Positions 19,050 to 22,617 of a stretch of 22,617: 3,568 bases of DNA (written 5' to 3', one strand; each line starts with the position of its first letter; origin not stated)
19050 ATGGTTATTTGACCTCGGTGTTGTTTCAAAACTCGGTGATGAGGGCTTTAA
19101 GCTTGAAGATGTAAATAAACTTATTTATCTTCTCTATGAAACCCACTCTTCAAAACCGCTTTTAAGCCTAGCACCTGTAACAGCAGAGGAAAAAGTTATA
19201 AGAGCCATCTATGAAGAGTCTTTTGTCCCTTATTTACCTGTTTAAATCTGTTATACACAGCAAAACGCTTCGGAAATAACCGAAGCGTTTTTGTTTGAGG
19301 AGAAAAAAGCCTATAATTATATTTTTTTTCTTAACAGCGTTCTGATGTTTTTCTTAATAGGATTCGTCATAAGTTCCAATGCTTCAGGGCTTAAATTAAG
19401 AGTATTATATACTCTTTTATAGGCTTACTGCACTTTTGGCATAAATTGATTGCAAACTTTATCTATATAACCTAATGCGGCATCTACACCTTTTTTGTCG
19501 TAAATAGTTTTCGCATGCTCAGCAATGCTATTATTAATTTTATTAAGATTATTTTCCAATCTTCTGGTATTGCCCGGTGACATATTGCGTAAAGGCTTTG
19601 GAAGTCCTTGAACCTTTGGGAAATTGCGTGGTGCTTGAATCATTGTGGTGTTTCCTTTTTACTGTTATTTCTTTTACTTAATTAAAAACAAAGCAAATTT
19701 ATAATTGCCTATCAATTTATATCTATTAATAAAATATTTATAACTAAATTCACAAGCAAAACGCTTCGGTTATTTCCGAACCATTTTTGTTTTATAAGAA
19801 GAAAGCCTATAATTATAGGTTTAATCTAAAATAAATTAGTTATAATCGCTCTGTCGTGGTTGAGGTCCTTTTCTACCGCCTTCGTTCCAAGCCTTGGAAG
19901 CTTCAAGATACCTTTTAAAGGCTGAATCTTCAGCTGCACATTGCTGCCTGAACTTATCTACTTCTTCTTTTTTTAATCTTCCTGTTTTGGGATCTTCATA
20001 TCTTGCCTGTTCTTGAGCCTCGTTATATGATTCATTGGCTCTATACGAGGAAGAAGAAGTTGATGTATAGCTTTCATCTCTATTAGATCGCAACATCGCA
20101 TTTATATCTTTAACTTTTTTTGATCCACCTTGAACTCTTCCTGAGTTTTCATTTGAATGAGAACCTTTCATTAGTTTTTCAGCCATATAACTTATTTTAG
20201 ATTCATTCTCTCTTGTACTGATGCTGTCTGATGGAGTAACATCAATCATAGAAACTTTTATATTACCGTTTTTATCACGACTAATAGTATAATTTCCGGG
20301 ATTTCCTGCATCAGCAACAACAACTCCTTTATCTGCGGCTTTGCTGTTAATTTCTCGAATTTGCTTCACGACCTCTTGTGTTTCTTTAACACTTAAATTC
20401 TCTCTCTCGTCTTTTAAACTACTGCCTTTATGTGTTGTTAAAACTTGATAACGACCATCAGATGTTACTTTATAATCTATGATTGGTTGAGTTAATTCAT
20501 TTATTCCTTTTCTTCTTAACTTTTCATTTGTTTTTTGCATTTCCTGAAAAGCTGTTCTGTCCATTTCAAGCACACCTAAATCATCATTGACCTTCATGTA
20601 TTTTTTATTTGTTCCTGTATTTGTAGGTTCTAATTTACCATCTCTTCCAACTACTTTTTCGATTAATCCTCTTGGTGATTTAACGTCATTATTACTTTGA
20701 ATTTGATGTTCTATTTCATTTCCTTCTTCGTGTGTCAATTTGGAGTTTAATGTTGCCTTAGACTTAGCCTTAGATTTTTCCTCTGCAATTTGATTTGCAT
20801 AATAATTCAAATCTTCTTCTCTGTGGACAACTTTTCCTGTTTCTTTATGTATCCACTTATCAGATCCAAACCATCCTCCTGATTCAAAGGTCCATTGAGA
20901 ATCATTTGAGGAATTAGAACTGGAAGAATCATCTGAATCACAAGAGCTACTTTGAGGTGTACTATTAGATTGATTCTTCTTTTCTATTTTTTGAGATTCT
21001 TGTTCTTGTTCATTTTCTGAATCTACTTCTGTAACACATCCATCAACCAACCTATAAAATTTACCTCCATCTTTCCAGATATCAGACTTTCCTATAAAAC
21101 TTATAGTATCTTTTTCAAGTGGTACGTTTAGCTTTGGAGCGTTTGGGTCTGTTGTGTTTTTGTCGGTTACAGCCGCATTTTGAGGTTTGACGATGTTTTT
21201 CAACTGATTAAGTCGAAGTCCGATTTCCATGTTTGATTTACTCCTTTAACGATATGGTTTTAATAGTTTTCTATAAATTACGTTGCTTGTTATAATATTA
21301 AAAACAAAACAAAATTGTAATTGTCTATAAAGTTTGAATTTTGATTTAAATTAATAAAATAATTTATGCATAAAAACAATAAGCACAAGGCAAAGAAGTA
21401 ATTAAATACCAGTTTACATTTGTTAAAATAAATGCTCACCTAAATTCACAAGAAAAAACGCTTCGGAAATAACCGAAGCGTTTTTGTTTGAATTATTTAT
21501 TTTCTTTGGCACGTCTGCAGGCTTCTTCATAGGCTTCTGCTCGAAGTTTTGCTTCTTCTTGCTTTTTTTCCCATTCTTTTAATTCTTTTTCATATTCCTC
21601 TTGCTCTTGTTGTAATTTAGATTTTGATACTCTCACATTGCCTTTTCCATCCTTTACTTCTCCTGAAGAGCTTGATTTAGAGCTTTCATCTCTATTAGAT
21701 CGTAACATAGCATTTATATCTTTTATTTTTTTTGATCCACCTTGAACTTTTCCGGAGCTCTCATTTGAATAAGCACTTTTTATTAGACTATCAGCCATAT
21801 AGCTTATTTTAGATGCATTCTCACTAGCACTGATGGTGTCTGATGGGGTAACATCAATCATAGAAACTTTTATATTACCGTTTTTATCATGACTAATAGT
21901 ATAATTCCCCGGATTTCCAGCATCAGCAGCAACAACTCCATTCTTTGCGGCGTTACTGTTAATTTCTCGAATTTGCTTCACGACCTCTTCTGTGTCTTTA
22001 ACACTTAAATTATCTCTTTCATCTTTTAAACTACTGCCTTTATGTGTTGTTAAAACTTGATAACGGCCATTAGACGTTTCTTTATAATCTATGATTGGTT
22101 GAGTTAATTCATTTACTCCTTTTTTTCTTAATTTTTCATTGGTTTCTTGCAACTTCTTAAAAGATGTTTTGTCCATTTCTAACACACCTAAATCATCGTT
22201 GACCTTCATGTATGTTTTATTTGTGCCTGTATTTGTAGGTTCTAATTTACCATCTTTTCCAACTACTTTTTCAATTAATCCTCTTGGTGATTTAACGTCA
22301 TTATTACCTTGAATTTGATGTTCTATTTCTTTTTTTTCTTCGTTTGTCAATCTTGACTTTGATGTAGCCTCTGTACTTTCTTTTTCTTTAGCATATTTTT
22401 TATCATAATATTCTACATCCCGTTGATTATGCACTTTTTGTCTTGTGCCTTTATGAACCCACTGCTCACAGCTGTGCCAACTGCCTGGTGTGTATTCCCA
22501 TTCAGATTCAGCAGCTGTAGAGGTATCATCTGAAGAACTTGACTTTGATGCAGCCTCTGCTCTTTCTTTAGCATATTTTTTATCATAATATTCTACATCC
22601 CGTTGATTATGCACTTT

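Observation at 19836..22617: Tandem, recently duplicated pair of atypical kinase-like, Ser/Asp/Glu-rich effector-like proteins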

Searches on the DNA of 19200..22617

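Call 39: search_rna_families(source=window, start=19200, end=22617, threshold=evalue, max_evalue=1)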
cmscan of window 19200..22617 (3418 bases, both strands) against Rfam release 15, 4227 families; matches with E-value up to 1: 4.
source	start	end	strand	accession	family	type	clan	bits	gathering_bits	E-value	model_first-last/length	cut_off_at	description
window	20171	20258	-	RF00314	snoZ182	Gene; snRNA; snoRNA; CD-box;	-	22.4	80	0.57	1-92/92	no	Small nucleolar RNA Z182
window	20150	20213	-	RF01306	sR52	Gene; snRNA; snoRNA; CD-box;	-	21.7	50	0.18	1-60/60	no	Small nucleolar RNA sR52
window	21444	21566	-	RF00558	L20_leader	Cis-reg; leader;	-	21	58.7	0.68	1-127/127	no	Ribosomal protein L20 leader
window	20221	20321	+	RF00452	MIR172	Gene; miRNA;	-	20.4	70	0.51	1-114/114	no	mir-172 microRNA precursor family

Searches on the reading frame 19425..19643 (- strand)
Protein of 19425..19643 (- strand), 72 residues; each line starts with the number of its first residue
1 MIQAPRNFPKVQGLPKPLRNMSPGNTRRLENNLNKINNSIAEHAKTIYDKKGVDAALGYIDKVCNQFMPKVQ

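Call 5: search_protein_families(library=pfam, proteins=[window:19425-19643:-], max_evalue=1)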
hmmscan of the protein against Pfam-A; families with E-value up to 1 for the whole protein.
window:19425-19643:- (72 aa): 2 families
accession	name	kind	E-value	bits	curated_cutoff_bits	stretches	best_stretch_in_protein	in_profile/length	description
PF18982.5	JetA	-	0.12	11.3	26.2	1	25-57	132-164/434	Wadjet protein JetA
PF19551.4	DUF6074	-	0.23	12.2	27.2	1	39-68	16-44/83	Family of unknown function (DUF6074)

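Call 6: search_protein_families(library=ncbifam, proteins=[window:19425-19643:-], max_evalue=1)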
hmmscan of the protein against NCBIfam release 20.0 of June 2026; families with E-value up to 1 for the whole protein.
window:19425-19643:- (72 aa): 0 families

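Call 32: list_cluster_members(proteins=[P0001, P0002, window:19425-19643:-])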
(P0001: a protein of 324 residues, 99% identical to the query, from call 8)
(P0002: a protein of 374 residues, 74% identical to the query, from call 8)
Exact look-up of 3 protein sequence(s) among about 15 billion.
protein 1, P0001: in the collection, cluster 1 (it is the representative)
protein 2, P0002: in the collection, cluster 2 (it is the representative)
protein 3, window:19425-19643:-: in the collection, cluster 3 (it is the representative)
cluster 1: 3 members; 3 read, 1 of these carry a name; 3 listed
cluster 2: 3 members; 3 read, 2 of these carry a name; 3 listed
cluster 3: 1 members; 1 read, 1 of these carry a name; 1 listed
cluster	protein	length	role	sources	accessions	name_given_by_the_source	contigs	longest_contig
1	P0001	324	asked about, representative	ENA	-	-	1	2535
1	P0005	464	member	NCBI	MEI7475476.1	MAG: hypothetical protein WCK67_11940 [bacterium]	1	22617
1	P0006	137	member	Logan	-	-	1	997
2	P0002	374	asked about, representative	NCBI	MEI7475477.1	MAG: hypothetical protein WCK67_11945, partial [bacterium]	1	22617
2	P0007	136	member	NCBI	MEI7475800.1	MAG: hypothetical protein WCK67_13590, partial [bacterium]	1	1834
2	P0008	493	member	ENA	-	-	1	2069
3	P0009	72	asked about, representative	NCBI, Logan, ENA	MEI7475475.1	MAG: hypothetical protein WCK67_11935 [bacterium]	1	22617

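Call 52: search_protein_families(library=padloc, proteins=[P0008, window:19425-19643:-], max_evalue=1)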
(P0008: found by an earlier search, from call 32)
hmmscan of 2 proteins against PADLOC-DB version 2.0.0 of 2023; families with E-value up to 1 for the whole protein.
P0008 (493 aa): 0 families

window:19425-19643:- (72 aa): 0 families

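Call 53: search_protein_families(library=phrogs, proteins=[P0008, window:19425-19643:-], max_evalue=1)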
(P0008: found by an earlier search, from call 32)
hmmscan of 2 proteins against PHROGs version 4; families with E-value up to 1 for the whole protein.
P0008 (493 aa): 1 family
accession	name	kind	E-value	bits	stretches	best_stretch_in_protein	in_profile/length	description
phrog_36001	-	unknown function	5.2e-05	22.6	2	51-137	168-256/715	-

window:19425-19643:- (72 aa): 2 families
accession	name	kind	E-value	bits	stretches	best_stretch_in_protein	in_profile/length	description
phrog_36829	-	unknown function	0.064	14.3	1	39-64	5-30/59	-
phrog_296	-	integration and excision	0.24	11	1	18-58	480-520/626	DNA transposition protein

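Call 73: search_protein_families(library=pfam, proteins=[P0008], max_evalue=10)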
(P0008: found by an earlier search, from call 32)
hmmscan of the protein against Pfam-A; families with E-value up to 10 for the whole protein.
P0008 (493 aa): 2 families
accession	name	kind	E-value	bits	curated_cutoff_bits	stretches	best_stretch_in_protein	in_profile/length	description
PF18938.6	aRib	-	0.44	10.8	27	1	198-245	7-51/71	Atypical Rib domain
PF12284.13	HoxA13_N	-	0.71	10.8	27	1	140-203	52-118/122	Hox protein A13 N terminal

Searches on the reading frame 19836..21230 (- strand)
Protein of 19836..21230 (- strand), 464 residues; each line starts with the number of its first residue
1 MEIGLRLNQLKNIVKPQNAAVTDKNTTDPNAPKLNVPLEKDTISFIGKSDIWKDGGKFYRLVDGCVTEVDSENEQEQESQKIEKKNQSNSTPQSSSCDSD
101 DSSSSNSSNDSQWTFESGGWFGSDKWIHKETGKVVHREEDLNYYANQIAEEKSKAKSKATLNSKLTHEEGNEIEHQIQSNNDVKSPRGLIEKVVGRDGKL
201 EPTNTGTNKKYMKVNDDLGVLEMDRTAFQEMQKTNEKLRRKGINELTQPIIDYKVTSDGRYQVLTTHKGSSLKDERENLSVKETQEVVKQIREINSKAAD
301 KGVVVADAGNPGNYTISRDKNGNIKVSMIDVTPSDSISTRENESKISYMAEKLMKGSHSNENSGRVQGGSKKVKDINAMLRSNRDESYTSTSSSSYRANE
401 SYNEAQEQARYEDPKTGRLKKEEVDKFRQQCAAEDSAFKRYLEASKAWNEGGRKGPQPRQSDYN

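Call 5: search_protein_families(library=pfam, proteins=[window:19836-21230:-], max_evalue=1)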
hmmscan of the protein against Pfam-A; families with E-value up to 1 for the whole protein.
window:19836-21230:- (464 aa): 0 families

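Call 6: search_protein_families(library=ncbifam, proteins=[window:19836-21230:-], max_evalue=1)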
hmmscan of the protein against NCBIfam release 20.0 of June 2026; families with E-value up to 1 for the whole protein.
window:19836-21230:- (464 aa): 0 families

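Call 8: find_homologous_proteins(query=window:19836-21230:-)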
Query window:19836-21230:- (464 aa): 2 proteins with E <= 0.001 among 8000 candidates.
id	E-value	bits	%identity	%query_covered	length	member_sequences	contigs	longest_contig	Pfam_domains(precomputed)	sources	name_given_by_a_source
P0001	3.1e-201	687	99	70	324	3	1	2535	-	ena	-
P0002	2.4e-128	447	74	60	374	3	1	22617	-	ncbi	ncbi:MAG: hypothetical protein WCK67_11945, partial [bacterium]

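Call 9: search_solved_structures(query=window:19836-21230:-, max_evalue=10)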
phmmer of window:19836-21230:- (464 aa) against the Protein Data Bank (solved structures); distinct sequences matched with E-value up to 10: 0.

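Call 24: find_encoding_contigs(protein=P0001, flank=5000)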
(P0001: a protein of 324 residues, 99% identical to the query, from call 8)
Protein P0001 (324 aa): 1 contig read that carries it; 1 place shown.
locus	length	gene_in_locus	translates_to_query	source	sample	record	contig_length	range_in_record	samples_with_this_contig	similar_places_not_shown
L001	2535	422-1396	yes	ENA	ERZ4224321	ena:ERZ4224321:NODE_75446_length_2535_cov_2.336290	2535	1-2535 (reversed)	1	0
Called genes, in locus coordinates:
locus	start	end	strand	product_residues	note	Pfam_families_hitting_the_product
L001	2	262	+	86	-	?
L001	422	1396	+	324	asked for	-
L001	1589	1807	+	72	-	-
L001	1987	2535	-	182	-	?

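Call 34: find_encoding_contigs(protein=P0008, flank=5000)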
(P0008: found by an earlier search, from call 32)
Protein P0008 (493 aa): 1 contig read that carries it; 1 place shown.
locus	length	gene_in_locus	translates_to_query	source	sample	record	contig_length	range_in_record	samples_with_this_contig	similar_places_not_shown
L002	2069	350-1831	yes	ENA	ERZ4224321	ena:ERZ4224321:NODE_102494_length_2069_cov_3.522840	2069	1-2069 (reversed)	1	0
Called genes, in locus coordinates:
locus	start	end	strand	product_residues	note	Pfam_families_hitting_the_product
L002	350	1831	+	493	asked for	-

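Call 35: find_encoding_contigs(protein=P0007, flank=5000)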
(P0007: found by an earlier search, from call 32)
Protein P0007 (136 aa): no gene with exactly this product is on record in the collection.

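Call 38: find_related_loci(query=P0008, collection=genome_contigs, flank=10000)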
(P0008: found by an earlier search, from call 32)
Query P0008 (493 aa) in genome_contigs; peptide patterns used: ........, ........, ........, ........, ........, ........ (x = any residue, [..] = any of these).
37 stretches matched a pattern; 1 encode a relative of the query (tblastn E <= 1e-3); 1 distinct loci.
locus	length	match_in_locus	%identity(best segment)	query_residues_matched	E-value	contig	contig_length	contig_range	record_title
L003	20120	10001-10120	43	447-486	7e-5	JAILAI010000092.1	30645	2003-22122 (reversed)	MAG: Prevotella sp. isolate RUI529 k141_14442226_flag=0_multi=72.9764_len=30645, whole genome shotgun sequence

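Call 52: search_protein_families(library=padloc, proteins=[window:19836-21230:-, P0008], max_evalue=1)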
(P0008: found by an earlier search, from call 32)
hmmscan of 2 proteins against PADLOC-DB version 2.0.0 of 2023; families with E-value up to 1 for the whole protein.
window:19836-21230:- (464 aa): 0 families

P0008 (493 aa): 0 families

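Call 53: search_protein_families(library=phrogs, proteins=[window:19836-21230:-, P0008], max_evalue=1)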
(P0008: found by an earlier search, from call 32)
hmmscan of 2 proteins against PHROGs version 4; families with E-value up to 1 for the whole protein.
window:19836-21230:- (464 aa): 0 families

P0008 (493 aa): 1 family
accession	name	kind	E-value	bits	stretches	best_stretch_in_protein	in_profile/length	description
phrog_36001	-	unknown function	5.2e-05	22.6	2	51-137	168-256/715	-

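Call 73: search_protein_families(library=pfam, proteins=[P0008], max_evalue=10)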
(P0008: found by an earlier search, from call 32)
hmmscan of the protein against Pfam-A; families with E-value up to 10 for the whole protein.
P0008 (493 aa): 2 families
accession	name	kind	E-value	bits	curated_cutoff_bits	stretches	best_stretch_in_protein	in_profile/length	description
PF18938.6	aRib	-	0.44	10.8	27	1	198-245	7-51/71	Atypical Rib domain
PF12284.13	HoxA13_N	-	0.71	10.8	27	1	140-203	52-118/122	Hox protein A13 N terminal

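Call 87: search_dna_similar(query=window:19836-21230:-, collection=phages, mode=protein, max_evalue=0.001, max_rows=10)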
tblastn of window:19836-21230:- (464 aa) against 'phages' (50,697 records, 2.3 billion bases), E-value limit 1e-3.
No match.
